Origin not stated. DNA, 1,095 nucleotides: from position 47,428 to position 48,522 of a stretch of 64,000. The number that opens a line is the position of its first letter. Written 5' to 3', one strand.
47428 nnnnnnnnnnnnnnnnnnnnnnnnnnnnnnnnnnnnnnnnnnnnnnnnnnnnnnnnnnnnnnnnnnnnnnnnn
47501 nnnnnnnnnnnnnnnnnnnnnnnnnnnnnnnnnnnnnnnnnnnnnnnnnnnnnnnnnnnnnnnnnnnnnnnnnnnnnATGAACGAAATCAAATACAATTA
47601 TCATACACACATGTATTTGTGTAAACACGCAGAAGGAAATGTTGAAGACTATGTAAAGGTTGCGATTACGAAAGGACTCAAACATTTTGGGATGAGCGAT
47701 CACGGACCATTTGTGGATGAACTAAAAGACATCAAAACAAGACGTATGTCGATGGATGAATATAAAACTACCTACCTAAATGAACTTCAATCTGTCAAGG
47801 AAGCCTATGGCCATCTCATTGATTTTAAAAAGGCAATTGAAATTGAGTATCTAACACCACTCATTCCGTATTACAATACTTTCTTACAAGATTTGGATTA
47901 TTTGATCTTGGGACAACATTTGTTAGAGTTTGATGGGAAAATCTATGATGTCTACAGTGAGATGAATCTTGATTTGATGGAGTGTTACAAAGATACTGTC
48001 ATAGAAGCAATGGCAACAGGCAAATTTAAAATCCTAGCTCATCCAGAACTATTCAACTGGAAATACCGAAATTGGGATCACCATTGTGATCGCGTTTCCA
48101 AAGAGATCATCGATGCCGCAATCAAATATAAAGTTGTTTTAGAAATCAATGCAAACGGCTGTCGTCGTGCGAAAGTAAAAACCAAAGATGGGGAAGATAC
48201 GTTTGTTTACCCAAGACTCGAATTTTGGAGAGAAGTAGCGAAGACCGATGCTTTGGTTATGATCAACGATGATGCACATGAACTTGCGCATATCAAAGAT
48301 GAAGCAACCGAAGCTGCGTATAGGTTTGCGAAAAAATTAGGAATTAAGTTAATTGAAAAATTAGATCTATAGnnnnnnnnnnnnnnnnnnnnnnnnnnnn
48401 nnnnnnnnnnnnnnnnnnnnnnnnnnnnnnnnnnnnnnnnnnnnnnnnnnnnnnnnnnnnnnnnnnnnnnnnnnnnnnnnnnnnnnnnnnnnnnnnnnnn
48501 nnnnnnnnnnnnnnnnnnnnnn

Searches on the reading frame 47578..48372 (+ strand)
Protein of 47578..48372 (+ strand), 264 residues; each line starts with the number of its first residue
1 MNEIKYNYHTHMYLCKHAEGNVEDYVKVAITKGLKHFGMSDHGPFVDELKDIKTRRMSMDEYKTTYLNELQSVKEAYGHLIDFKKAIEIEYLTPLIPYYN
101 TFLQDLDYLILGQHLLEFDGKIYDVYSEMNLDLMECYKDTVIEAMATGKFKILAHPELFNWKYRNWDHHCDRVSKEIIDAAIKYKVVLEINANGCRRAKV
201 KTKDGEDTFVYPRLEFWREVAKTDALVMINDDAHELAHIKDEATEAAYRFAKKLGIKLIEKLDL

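Call 8: search_protein_families(library=ncbifam, proteins=[window:47578-48372:+])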
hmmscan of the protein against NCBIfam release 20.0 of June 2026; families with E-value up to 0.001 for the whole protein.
window:47578-48372:+ (264 aa): 4 families
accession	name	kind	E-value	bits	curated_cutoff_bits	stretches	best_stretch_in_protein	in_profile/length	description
NF005596.0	PRK07328.1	subfamily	4.4e-27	95.2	202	1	6-255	4-251/269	histidinol-phosphatase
TIGR01856.1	hisJ_fam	subfamily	1.3e-19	70.9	90.2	1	7-239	2-243/252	histidinol-phosphatase HisJ family protein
NF005996.1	PRK08123.1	equivalog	8.3e-16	58.1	133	1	9-242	4-257/262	histidinol-phosphatase HisJ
NF006702.0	PRK09248.1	domain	4.5e-14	52.5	264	2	4-46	3-45/246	PHP domain-containing protein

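Call 34: find_homologous_proteins(query=window:47578-48372:+, max_evalue=1e-20)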
Query window:47578-48372:+ (264 aa): 83 proteins with E <= 1e-20 among 562 candidates.
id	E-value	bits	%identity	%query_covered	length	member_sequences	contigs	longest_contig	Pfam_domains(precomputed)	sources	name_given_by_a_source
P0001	8.7e-168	574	96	100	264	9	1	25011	PF02811.27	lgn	-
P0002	5.8e-141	487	81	99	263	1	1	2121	PF02811.27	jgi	jgi:histidinol-phosphatase (PHP family)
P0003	1.7e-139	482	82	99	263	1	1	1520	PF02811.27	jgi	jgi:histidinol-phosphatase (PHP family)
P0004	1.0e-122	427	73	99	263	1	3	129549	PF02811.27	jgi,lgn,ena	-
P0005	4.5e-91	323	58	93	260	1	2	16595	PF02811.27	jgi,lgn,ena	-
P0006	6.4e-91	323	57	98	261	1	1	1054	PF02811.27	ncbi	-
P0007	1.1e-81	292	52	97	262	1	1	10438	PF02811.27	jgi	jgi:histidinol-phosphatase (PHP family)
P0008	6.6e-72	260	48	98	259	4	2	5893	PF02811.27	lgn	-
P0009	6.8e-71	257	49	98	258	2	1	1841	PF02811.27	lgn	-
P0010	1.6e-70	256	49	100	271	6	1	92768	PF02811.27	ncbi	-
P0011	1.7e-68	249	46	99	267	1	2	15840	PF02811.27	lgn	-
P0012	6.7e-68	247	49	99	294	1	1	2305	PF02811.27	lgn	-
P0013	7.7e-68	247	48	99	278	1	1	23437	PF02811.27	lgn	-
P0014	9.4e-68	247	47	98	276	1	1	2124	PF02811.27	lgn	-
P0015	1.9e-67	246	47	99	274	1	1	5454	PF02811.27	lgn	-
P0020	4.1e-66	241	47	99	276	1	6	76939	PF02811.27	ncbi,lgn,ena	-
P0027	6.0e-65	237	47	94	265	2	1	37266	PF02811.27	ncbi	-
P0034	4.9e-62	228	45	99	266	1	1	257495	PF02811.27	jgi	-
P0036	7.1e-62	227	45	99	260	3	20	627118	PF02811.27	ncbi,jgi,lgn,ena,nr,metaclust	ncbi:MAG TPA: PHP domain-containing protein [Bacilli bacterium]|nr:MAG: histidinol-phosphatase [Tene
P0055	1.7e-53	200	44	98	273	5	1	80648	PF02811.27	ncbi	-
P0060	5.5e-50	188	43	98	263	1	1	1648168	PF02811.27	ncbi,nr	ncbi:histidinol-phosphatase [Mycoplasmatota bacterium]|nr:histidinol-phosphatase [Mycoplasmatota bac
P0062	1.4e-49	187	41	98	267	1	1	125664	PF02811.27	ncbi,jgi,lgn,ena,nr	ncbi:MAG: PHP domain-containing protein [Firmicutes bacterium]|nr:PHP domain-containing protein [Bac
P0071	4.0e-44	169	37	98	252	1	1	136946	PF02811.27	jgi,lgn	-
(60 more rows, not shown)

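Call 35: find_encoding_contigs(protein=P0004, flank=10000, max_places=1)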
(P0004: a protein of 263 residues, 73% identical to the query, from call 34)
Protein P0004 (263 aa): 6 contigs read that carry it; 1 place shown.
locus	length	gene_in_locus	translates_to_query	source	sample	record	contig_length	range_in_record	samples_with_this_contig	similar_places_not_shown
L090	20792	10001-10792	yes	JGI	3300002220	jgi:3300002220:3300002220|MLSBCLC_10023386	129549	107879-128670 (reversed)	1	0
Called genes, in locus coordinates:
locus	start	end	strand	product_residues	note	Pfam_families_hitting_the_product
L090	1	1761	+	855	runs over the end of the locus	PF01624:MutS_I, PF05188:MutS_II, PF05192:MutS_III, PF05190:MutS_IV, PF00488:MutS_V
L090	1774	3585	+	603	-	PF02518:HATPase_c, PF13589:HATPase_c_3, PF01119:DNA_mis_repair, PF08676:MutL_C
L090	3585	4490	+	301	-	PF01745:IPT, PF01715:IPPT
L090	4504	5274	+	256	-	PF01479:S4, PF22421:SYY_C-terminal (faint), PF00849:PseudoU_synth_2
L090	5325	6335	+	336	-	PF01544:CorA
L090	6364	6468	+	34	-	-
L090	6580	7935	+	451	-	PF01663:Phosphodiest, PF00884:Sulfatase (faint)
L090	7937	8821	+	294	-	PF01569:PAP2, PF14378:PAP2_3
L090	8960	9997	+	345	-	-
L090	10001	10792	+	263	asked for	PF02811:PHP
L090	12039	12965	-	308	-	PF12146:Hydrolase_4, PF00561:Abhydrolase_1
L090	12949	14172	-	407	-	PF01676:Metalloenzyme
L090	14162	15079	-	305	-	PF02899:Phage_int_SAM_1, PF13495:Phage_int_SAM_4, PF00589:Phage_integrase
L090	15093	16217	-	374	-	PF04055:Radical_SAM, PF06969:HemN_C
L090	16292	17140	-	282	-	PF17284:Spermine_synt_N, PF01564:Spermine_synth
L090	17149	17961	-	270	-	PF02675:AdoMet_dc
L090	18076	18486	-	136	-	-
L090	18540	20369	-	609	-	PF00009:GTP_EFTU, PF22042:EF-G_D2 (weak), PF03144:GTP_EFTU_D2, PF00679:EFG_C, PF06421:LepA_C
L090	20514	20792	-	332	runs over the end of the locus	PF23750:RsgI_M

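Call 36: find_encoding_contigs(protein=P0060, flank=10000, max_places=1)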
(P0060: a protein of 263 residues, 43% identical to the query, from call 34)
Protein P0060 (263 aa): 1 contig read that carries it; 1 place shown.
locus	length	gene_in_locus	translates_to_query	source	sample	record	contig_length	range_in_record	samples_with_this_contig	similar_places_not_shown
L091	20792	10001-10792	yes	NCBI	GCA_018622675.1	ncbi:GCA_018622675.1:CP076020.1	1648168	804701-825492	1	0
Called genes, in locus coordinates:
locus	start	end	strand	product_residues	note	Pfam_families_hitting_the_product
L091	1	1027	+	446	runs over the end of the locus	PF03951:Gln-synt_N, PF00120:Gln-synt_C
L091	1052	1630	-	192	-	PF03838:RecU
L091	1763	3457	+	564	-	PF00753:Lactamase_B (weak), PF07521:RMMBL (faint), PF22505:RNase_J_b_CASP, PF17770:RNase_J_C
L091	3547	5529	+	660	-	PF00753:Lactamase_B, PF19583:ODP, PF00990:GGDEF, PF00072:Response_reg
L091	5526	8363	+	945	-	PF00535:Glycos_transf_2, PF13641:Glyco_tranf_2_3, PF13632:Glyco_trans_2_3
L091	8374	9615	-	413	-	PF05496:RuvB_N, PF00158:Sigma54_activat (faint), PF00004:AAA, PF07724:AAA_2 (faint), PF07728:AAA_5 (weak), PF13173:AAA_14, PF16193:AAA_assoc_2, PF12002:MgsA_C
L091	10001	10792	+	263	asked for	PF02811:PHP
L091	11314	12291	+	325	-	PF00710:Asparaginase, PF17763:Asparaginase_C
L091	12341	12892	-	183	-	PF01330:RuvA_N, PF14520:HHH_5, PF07499:RuvA_C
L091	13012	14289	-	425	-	PF01018:GTP1_OBG, PF01926:MMR_HSR1, PF02421:FeoB_N, PF09269:DUF1967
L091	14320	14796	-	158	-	PF00583:Acetyltransf_1, PF13673:Acetyltransf_10 (weak), PF13508:Acetyltransf_7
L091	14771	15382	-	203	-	-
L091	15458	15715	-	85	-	PF01016:Ribosomal_L27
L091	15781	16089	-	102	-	PF00829:Ribosomal_L21p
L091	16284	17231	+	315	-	PF02129:Peptidase_S15 (faint), PF20434:BD-FAE (faint), PF12146:Hydrolase_4, PF00561:Abhydrolase_1 (weak), PF12146:Hydrolase_4 (weak)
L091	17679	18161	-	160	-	PF01467:CTP_transf_like, PF08218:Citrate_ly_lig (weak)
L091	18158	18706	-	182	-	PF03602:Cons_hypoth95, PF05175:MTS, PF02005:TRM (weak)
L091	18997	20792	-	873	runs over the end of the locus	PF01326:PPDK_N, PF00391:PEP-utilizers, PF02896:PEP-utilizers_C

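Call 37: find_encoding_contigs(protein=P0036, flank=10000, max_places=2)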
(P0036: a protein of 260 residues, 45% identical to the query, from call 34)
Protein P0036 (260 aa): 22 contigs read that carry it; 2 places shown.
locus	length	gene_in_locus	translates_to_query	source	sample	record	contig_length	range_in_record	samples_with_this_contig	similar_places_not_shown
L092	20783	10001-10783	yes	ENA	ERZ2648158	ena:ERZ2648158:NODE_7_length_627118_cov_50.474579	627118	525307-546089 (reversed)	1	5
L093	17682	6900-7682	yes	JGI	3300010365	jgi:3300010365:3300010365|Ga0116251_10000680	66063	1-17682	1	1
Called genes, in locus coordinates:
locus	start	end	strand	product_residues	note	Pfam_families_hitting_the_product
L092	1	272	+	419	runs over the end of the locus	PF03979:Sigma70_r1_1 (weak), PF00140:Sigma70_r1_2, PF04542:Sigma70_r2, PF04539:Sigma70_r3, PF04545:Sigma70_r4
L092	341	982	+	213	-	PF12847:Methyltransf_18, PF04816:TrmK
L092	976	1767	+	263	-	PF01784:DUF34_NIF3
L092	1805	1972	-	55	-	PF00037:Fer4 (weak), PF13237:Fer4_10, PF12838:Fer4_7, PF13187:Fer4_9 (weak), PF12797:Fer4_2, PF00037:Fer4, PF12837:Fer4_6 (weak), PF13237:Fer4_10 (weak), +6 more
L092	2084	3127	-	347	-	PF13936:HTH_38, PF00665:rve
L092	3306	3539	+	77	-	PF03672:UPF0154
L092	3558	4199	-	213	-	PF02660:G3P_acyltransf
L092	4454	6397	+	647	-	PF02518:HATPase_c, PF00204:DNA_gyraseB, PF01751:Toprim, PF00986:DNA_gyraseB_C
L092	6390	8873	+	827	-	PF00521:DNA_topoisoIV, PF03989:DNA_gyraseA_C (faint)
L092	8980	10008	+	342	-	-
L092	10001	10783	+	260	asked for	PF02811:PHP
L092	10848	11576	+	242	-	-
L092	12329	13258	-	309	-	PF12146:Hydrolase_4, PF00561:Abhydrolase_1, PF12697:Abhydrolase_6 (weak)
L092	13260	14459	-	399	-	PF01676:Metalloenzyme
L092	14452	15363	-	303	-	PF02899:Phage_int_SAM_1, PF13495:Phage_int_SAM_4 (weak), PF00589:Phage_integrase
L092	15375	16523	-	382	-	PF04055:Radical_SAM, PF06969:HemN_C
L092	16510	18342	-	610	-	PF00009:GTP_EFTU, PF03144:GTP_EFTU_D2, PF16658:RF3_C (faint), PF00679:EFG_C, PF06421:LepA_C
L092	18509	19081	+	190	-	PF03838:RecU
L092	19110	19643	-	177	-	PF09515:Thia_YuaJ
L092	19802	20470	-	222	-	PF03167:UDG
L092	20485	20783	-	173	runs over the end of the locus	PF04167:DUF402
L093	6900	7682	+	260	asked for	PF02811:PHP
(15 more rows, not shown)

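Call 41: find_encoding_contigs(protein=P0010, flank=10000, max_places=1)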
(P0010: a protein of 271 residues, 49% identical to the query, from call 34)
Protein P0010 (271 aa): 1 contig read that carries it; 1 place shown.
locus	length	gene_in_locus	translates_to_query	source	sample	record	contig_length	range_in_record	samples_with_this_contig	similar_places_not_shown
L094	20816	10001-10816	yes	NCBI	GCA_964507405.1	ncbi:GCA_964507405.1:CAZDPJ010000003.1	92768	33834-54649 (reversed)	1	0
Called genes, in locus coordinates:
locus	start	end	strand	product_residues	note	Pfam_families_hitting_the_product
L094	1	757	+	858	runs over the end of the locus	PF01624:MutS_I, PF05188:MutS_II (weak), PF05192:MutS_III, PF05190:MutS_IV, PF00488:MutS_V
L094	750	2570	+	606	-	PF02518:HATPase_c (weak), PF13589:HATPase_c_3, PF01119:DNA_mis_repair, PF08676:MutL_C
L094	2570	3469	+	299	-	PF01715:IPPT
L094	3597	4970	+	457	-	PF01554:MatE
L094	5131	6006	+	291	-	PF00768:Peptidase_S11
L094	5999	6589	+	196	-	-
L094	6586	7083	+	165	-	-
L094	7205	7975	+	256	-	PF01479:S4, PF00849:PseudoU_synth_2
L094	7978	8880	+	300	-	PF01569:PAP2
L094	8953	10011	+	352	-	-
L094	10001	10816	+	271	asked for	PF02811:PHP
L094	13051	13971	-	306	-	PF00561:Abhydrolase_1, PF12146:Hydrolase_4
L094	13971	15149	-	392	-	PF01676:Metalloenzyme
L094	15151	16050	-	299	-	PF02899:Phage_int_SAM_1, PF00589:Phage_integrase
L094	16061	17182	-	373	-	PF04055:Radical_SAM, PF06969:HemN_C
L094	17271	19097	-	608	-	PF00009:GTP_EFTU, PF03144:GTP_EFTU_D2, PF00679:EFG_C, PF06421:LepA_C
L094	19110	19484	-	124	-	-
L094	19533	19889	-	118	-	-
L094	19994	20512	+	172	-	-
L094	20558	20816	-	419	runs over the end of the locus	PF01595:CNNM, PF00571:CBS, PF03471:CorC_HlyC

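Call 42: find_encoding_contigs(protein=P0020, flank=10000, max_places=1)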
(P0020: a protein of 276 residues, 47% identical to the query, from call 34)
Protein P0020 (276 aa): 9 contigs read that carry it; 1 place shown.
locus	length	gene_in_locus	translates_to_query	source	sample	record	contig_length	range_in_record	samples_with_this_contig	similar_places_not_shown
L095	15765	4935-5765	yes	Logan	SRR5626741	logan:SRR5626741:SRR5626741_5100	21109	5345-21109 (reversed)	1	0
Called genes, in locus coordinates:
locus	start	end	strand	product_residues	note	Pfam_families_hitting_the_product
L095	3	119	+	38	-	?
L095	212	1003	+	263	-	PF00768:Peptidase_S11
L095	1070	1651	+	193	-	PF07670:Gate (weak)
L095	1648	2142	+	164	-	-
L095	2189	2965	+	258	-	PF01479:S4, PF00849:PseudoU_synth_2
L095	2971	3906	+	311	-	PF01569:PAP2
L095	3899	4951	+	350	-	-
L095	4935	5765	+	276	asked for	PF02811:PHP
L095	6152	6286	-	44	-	-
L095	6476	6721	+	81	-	-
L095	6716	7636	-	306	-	PF12146:Hydrolase_4, PF00561:Abhydrolase_1, PF12697:Abhydrolase_6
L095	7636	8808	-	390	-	PF01676:Metalloenzyme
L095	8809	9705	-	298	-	PF02899:Phage_int_SAM_1, PF22823:MrpR_C_cat (faint), PF00589:Phage_integrase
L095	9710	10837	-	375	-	PF04055:Radical_SAM, PF06969:HemN_C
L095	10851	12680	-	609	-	PF00009:GTP_EFTU, PF03144:GTP_EFTU_D2, PF00679:EFG_C, PF06421:LepA_C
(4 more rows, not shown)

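Call 43: find_encoding_contigs(protein=P0034, flank=10000, max_places=1)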
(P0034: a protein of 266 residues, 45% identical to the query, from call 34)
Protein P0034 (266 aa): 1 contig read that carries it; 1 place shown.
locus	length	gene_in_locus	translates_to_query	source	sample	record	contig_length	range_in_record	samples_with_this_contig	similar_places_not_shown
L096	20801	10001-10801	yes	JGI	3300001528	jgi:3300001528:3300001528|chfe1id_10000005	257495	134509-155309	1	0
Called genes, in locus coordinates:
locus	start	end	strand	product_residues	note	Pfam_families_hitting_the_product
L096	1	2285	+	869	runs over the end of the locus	PF01624:MutS_I, PF05188:MutS_II, PF05192:MutS_III, PF05190:MutS_IV, PF00488:MutS_V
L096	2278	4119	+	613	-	PF02518:HATPase_c (weak), PF13589:HATPase_c_3, PF01119:DNA_mis_repair, PF08676:MutL_C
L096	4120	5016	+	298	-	PF01715:IPPT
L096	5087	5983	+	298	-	PF00768:Peptidase_S11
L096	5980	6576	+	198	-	-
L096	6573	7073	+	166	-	PF07670:Gate (weak)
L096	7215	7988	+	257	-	PF01479:S4, PF22421:SYY_C-terminal (weak), PF00849:PseudoU_synth_2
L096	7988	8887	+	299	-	PF01569:PAP2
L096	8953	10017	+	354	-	-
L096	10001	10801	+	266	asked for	PF02811:PHP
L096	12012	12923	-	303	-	PF00561:Abhydrolase_1, PF12146:Hydrolase_4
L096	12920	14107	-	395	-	PF01676:Metalloenzyme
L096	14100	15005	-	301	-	PF02899:Phage_int_SAM_1, PF13495:Phage_int_SAM_4, PF00589:Phage_integrase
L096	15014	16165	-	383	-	PF04055:Radical_SAM, PF06969:HemN_C (faint)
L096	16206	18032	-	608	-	PF00009:GTP_EFTU, PF03144:GTP_EFTU_D2, PF00679:EFG_C, PF06421:LepA_C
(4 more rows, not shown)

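Call 44: find_encoding_contigs(protein=P0062, flank=10000, max_places=1)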
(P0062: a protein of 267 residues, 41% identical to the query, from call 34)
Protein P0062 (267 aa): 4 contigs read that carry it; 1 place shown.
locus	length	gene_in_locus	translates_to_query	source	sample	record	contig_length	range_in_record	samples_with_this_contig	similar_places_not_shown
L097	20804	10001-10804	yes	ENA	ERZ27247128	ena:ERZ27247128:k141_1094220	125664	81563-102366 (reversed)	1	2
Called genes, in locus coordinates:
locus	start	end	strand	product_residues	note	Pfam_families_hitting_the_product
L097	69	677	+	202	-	PF09515:Thia_YuaJ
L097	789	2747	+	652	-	PF02518:HATPase_c (weak), PF13589:HATPase_c_3, PF00183:HSP90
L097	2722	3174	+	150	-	-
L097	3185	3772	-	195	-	PF03838:RecU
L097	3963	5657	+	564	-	PF00753:Lactamase_B (weak), PF22505:RNase_J_b_CASP, PF17770:RNase_J_C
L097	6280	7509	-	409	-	PF05496:RuvB_N, PF00158:Sigma54_activat (faint), PF04851:ResIII (faint), PF00004:AAA, PF07728:AAA_5 (weak), PF13173:AAA_14 (weak), PF16193:AAA_assoc_2, PF12002:MgsA_C, +2 more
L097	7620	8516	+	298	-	PF02445:NadA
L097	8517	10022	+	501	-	PF00890:FAD_binding_2, PF01266:DAO (weak), PF03486:HI0933_like (faint), PF07992:Pyr_redox_2 (faint), PF02910:Succ_DH_flav_C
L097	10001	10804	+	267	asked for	PF02811:PHP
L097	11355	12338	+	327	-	PF00710:Asparaginase, PF17763:Asparaginase_C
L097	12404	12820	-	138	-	-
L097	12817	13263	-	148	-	PF04397:LytTR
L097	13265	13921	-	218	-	-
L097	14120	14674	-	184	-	PF01330:RuvA_N, PF00633:HHH (faint), PF14520:HHH_5, PF07499:RuvA_C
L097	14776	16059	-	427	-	PF01018:GTP1_OBG, PF01926:MMR_HSR1, PF02421:FeoB_N, PF09269:DUF1967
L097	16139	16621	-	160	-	PF00583:Acetyltransf_1, PF13673:Acetyltransf_10, PF13508:Acetyltransf_7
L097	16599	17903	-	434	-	-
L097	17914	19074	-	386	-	PF10509:GalKase_gal_bdg, PF00288:GHMP_kinases_N, PF08544:GHMP_kinases_C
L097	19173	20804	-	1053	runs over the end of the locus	-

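Call 62: find_encoding_contigs(protein=P0007, flank=5000, max_places=1)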
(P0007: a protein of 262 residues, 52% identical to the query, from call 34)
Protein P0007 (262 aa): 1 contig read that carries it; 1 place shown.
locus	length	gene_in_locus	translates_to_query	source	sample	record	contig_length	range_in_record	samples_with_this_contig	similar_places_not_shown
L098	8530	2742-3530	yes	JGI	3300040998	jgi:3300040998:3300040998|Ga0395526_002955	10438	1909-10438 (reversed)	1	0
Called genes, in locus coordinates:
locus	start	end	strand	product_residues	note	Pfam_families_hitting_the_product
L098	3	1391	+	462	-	?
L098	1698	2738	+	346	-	-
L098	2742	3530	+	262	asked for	PF02811:PHP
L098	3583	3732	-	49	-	-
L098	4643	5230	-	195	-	-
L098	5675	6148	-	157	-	PF12675:DUF3795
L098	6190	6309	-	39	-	-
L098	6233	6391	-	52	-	-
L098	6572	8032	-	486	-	PF03323:GerA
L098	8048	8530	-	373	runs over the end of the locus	PF25198:Spore_GerAC_N, PF05504:Spore_GerAC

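Call 63: find_encoding_contigs(protein=P0027, flank=5000, max_places=1)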
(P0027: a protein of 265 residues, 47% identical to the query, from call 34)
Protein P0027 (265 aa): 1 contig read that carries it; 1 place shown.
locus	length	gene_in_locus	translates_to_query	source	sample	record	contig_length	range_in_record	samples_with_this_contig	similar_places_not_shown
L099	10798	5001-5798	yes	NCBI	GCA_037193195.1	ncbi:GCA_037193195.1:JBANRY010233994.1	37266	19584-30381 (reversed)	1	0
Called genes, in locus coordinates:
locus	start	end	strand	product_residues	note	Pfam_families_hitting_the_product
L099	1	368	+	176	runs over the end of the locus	PF13302:Acetyltransf_3, PF00583:Acetyltransf_1 (weak)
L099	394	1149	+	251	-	PF02517:Rce1-like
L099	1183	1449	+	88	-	-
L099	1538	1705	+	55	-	-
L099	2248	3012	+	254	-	PF01479:S4, PF00849:PseudoU_synth_2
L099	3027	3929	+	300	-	PF01569:PAP2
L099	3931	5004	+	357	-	-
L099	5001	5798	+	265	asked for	PF02811:PHP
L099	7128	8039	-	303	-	PF00561:Abhydrolase_1, PF12146:Hydrolase_4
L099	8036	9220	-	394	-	PF01676:Metalloenzyme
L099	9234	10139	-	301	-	PF02899:Phage_int_SAM_1, PF00589:Phage_integrase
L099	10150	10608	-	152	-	PF01944:SpoIIM (weak)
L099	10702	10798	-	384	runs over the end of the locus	PF04055:Radical_SAM, PF06969:HemN_C (weak)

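Call 64: find_encoding_contigs(protein=P0055, flank=5000, max_places=1)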
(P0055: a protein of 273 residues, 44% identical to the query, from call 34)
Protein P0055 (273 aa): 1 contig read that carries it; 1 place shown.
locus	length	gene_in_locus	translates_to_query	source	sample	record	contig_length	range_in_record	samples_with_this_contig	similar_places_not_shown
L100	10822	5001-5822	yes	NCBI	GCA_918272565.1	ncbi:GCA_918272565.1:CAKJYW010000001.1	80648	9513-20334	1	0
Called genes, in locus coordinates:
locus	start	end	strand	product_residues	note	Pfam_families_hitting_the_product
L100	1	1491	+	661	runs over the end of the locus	PF02518:HATPase_c, PF00204:DNA_gyraseB, PF01751:Toprim, PF00986:DNA_gyraseB_C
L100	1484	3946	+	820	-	PF00521:DNA_topoisoIV, PF03989:DNA_gyraseA_C (weak)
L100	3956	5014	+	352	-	-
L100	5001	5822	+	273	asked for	PF02811:PHP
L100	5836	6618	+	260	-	-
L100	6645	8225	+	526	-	PF00072:Response_reg, PF01381:HTH_3 (faint), PF12833:HTH_18, PF00165:HTH_AraC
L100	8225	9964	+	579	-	PF02743:dCache_1, PF00672:HAMP (weak), PF06580:His_kinase, PF02518:HATPase_c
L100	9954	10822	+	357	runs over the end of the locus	PF13407:Peripla_BP_4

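Call 65: find_encoding_contigs(protein=P0071, flank=5000, max_places=1)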
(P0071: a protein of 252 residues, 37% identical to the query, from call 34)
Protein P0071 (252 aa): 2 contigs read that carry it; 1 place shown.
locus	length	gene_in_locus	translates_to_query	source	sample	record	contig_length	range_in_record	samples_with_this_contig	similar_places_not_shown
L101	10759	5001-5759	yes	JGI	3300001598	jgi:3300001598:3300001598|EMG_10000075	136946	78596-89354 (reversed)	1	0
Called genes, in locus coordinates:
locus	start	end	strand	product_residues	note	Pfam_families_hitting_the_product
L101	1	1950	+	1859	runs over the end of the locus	PF20578:aBig_2, PF01336:tRNA_anti-codon (faint)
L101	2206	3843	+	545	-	PF00485:PRK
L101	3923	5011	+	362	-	-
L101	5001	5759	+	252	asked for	PF02811:PHP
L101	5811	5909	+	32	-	-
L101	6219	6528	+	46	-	-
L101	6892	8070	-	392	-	PF01676:Metalloenzyme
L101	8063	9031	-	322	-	PF02899:Phage_int_SAM_1, PF00589:Phage_integrase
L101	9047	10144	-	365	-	PF04055:Radical_SAM, PF06969:HemN_C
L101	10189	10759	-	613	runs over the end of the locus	PF00009:GTP_EFTU, PF22042:EF-G_D2 (weak), PF03144:GTP_EFTU_D2, PF00679:EFG_C, PF06421:LepA_C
